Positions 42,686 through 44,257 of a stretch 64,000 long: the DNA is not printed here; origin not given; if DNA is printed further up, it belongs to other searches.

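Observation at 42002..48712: Three uncharacterised proteins translationally coupled to rarA (1066 aa, Hsp70/actin-fold-like 423 aa, TPR-like 271 aa)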

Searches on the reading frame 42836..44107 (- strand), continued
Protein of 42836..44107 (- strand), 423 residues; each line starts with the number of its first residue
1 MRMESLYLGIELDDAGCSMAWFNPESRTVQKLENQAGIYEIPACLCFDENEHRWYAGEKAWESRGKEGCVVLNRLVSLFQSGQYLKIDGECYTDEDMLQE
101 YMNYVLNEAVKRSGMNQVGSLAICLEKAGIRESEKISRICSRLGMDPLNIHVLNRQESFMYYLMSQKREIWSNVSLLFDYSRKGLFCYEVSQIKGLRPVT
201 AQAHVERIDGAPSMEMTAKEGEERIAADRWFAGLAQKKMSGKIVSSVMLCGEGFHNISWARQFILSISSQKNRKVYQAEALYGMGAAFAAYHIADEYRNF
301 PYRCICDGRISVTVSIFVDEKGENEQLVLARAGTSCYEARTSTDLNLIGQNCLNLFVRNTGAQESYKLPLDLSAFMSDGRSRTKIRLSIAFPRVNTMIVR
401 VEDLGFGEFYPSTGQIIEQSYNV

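Call 53: find_related_loci(query=A4, collection=metagenome_contigs, flank=10000)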
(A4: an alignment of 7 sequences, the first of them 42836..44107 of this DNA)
Query A4 (423 aa) in metagenome_contigs; peptide patterns used: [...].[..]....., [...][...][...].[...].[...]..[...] (x = any residue, [..] = any of these).
507 stretches matched a pattern; 306 encode a relative of the query (tblastn E <= 1e-3); the best 80 are kept; 80 distinct loci.
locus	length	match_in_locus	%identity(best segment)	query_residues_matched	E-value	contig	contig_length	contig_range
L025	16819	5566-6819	30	3-421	2e-62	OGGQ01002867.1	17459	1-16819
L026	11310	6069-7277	32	3-419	2e-61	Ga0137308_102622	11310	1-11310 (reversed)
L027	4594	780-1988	32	3-419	2e-61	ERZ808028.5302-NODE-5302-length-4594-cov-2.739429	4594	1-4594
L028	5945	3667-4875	31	3-419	4e-59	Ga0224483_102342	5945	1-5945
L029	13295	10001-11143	28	41-423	2e-54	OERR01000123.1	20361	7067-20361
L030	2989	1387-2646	28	4-423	6e-55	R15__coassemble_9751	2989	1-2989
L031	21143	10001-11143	28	41-423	1e-54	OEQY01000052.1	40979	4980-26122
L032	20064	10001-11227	30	3-423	1e-53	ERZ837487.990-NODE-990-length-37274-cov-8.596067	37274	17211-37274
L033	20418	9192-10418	30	3-423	2e-53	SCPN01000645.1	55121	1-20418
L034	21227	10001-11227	30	3-423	3e-52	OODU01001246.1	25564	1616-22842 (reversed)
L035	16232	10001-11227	30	3-423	3e-52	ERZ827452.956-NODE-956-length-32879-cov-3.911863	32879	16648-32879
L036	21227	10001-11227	30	3-423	3e-52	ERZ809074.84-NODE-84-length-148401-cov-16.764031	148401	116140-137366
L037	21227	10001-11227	30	3-423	3e-52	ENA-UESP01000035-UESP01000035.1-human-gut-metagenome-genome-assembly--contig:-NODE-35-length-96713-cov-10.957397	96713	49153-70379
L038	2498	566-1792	30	3-423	1e-52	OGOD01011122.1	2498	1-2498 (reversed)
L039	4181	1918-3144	30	3-423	3e-52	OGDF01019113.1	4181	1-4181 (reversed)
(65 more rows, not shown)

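Call 63: search_solved_structures(query=A1, max_evalue=1)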
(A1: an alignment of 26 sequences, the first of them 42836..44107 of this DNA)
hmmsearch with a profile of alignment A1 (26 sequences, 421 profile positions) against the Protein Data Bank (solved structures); distinct sequences matched with E-value up to 1: 18.
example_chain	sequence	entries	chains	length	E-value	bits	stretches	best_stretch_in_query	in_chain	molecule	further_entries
8pql_E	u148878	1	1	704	0.00082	21.5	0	323-367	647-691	Polyubiquitin-C,Nucleotide exchange factor SIL1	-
8pj1_k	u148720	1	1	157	0.09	14.7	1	323-387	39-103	Ubiquitin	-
8w1m_A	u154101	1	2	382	0.12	14.3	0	80-125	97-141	Chaperone protein DnaK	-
8r57_f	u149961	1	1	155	0.14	14.1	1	323-387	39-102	Ubiquitin-like domain-containing protein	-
7olc_Sf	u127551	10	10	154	0.34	12.8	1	323-387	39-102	40S ribosomal protein S27a-like protein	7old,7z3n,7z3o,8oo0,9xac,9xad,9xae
7k5i_f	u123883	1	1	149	0.35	12.8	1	323-387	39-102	40S ribosomal protein S27a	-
5vyc_f1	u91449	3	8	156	0.39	12.6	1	323-387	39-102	Ribosomal protein S27a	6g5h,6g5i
8auv_N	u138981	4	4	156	0.41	12.6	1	323-387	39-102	eS31 (ubiquitin-40S ribosomal protein S27a) | ubiquitin-40S ribosomal protein S27a-like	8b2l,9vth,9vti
9dvi_B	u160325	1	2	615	0.45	12.4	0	80-125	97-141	Chaperone protein DnaK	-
4v7e_Bf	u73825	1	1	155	0.49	12.3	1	323-387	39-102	40S ribosomal protein S31e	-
8q7z_AC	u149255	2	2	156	0.54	12.2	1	323-387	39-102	Ubiquitin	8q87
7ls1_U3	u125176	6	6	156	0.54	12.2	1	323-387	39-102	Ubiquitin-40S ribosomal protein S27a | Ubiquitin-ribosomal protein eS31 fusion protein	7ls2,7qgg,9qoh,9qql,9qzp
22tu_Sf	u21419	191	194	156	0.54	12.2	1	323-387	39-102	Ubiquitin-40S ribosomal protein S27a | Ubiquitin | Ribosomal protein eS31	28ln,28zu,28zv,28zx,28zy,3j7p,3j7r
4gni_A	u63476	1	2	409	0.61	12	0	2-60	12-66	Putative heat shock protein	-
4rtf_D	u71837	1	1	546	0.69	11.8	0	5-123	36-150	Chaperone protein DnaK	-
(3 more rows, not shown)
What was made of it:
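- On Hsp70 (DnaK family): The profile against PDB gives DnaK at E >= 0.12 (call 63).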

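Call 68: search_dna_similar(query=window:42836-44107:-, collection=plasmids, mode=protein, max_evalue=0.001, max_rows=10)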
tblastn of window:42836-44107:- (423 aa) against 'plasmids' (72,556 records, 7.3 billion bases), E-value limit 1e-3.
No match.

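Call 69: search_dna_similar(query=window:42836-44107:-, collection=phages, mode=protein, max_evalue=0.001, max_rows=10)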
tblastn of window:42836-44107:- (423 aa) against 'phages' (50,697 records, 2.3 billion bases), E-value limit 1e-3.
Records with a match: 5; places in all: 5; records where one place covers at least 80% of the query: 3.
Best place of each record, by identity: <60% 5.
By first word of the organism name: Bacteriophage 5.
By host as written in the record: - 5.
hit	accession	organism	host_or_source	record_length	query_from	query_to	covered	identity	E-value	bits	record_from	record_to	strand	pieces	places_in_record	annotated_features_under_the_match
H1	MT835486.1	Bacteriophage sp.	human fecal samples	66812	4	419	98%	25.7%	1e-33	139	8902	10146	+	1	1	record has no annotation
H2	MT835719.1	Bacteriophage sp.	human fecal samples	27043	1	413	98%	25.8%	4e-29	126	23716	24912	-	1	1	record has no annotation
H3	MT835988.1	Bacteriophage sp.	human fecal samples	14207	8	419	97%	25.2%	3e-27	120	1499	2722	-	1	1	record has no annotation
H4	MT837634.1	Bacteriophage sp.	human fecal samples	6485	119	419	71%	22.1%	8e-14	79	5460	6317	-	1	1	record has no annotation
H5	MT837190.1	Bacteriophage sp.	human fecal samples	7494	105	293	45%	25.3%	1e-5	54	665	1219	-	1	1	record has no annotation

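Call 70: get_annotated_region(hit=H1, flank=9000)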
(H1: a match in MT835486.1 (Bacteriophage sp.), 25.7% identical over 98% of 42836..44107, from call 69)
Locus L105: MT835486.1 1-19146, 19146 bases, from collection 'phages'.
description: UNVERIFIED: Bacteriophage sp. clone scaffold_23 genomic sequence.
organism: Bacteriophage sp. (NCBI taxid 38018)
taxonomy: Viruses
host: -; source: human fecal samples; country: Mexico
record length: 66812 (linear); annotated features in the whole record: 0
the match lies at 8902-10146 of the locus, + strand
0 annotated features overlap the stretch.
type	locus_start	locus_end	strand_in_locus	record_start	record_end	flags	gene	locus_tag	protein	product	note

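Call 73: search_protein_families(library=pfam, alignment_id=A1, max_evalue=1)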
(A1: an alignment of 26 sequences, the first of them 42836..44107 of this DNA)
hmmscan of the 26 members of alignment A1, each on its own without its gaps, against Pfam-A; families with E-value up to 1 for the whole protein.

A. member 1, window:42836-44107:- (423 aa): 1 family
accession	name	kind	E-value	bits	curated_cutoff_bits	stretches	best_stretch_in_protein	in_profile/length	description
PF18980.5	DUF5716_C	-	6.7e-68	229.2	34.7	1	121-420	2-293/296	Family of unknown function (DUF5716) C-terminal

B. families by the number of members that match (of 26 scanned): 16 families
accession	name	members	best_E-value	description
PF18980.5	DUF5716_C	26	3.5e-102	Family of unknown function (DUF5716) C-terminal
PF03330.24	DPBB_1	2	0.0067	Lytic transglycolase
PF19595.4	DUF6100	2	0.023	Family of unknown function (DUF6100)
PF24043.1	DUF7352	2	0.028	Domain of unknown function (DUF7352)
PF14564.11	Membrane_bind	2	0.061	Membrane binding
PF23395.1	SAM_6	2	0.1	SAM-like domain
PF13056.11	DUF3918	2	0.14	Protein of unknown function (DUF3918)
PF00012.26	HSP70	1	0.037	Hsp70 protein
PF10396.14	TrmE_N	1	0.059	GTP-binding protein TrmE N-terminus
PF03274.19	Foamy_BEL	1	0.072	Foamy virus BEL 1/2 protein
PF10969.13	DUF2771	1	0.083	Protein of unknown function (DUF2771)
PF11164.13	DUF2948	1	0.11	Protein of unknown function (DUF2948)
PF18558.8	HTH_51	1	0.16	Methyltransferase, Helix-turn-helix domain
PF22029.2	PhyR_sigma2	1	0.2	Sigma2 domain of PhyR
PF23118.1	zf-C2H2_STOP2_C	1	0.47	STOP2-like, C2H2-type zinc finger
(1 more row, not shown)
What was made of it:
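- On Pfam DUF5716 (X423): All 26 aligned homologues match (call 73).
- Tried and rejected: Pfam on all homologues (call 73)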

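Call 74: search_protein_representatives(alignment_id=A1)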
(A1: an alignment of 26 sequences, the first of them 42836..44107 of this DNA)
Query: 26 sequences, 421 profile positions. Proteins with E-value up to 0.001 (for the whole library): 1610; up to 1e-10: 1028; up to 1e-30: 631. The best 150 are listed.
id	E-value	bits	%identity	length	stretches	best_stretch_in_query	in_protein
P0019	4.7e-190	648.2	-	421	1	1-421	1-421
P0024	3.9e-168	576.0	-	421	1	1-421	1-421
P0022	5.7e-162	555.7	-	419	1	1-421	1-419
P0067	5.2e-157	539.4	-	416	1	1-421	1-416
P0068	2.8e-130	451.3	-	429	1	1-421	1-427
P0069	9.9e-126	436.3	-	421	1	1-419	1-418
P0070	1.6e-119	415.8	-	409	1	1-421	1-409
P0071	1.9e-111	389.3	-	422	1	1-420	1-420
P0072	1.6e-102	359.9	-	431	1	3-421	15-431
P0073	1.7e-102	359.8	-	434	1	4-419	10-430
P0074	2.2e-102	359.4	-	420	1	1-421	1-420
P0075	1.4e-101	356.8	-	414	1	1-419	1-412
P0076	5.6e-101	354.8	-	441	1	2-420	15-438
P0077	1.4e-100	353.5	-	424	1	1-419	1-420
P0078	1.4e-100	353.5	-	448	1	2-419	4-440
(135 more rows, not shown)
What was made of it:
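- Closest known: Pfam DUF5717_N / DUF5717 and DUF5716_C. Same: The DUF5716 family is large: 1,610 clusters at 50% identity with E <= 1e-3 (call 74).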

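Call 85: find_related_loci(query=A4, collection=viral_contigs, flank=8000)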
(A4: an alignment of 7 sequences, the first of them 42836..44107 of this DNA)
Query A4 (423 aa) in viral_contigs; peptide patterns used: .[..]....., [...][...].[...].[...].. (x = any residue, [..] = any of these).
170 stretches matched a pattern, but none encodes a relative of the query by tblastn (E <= 1e-3).
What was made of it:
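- On Known anti-phage defence systems (PADLOC-DB): There are no plasmid or IMG/VR relatives (calls 68, 85).
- There are no plasmid matches (call 68) and no IMG/VR matches (call 85).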
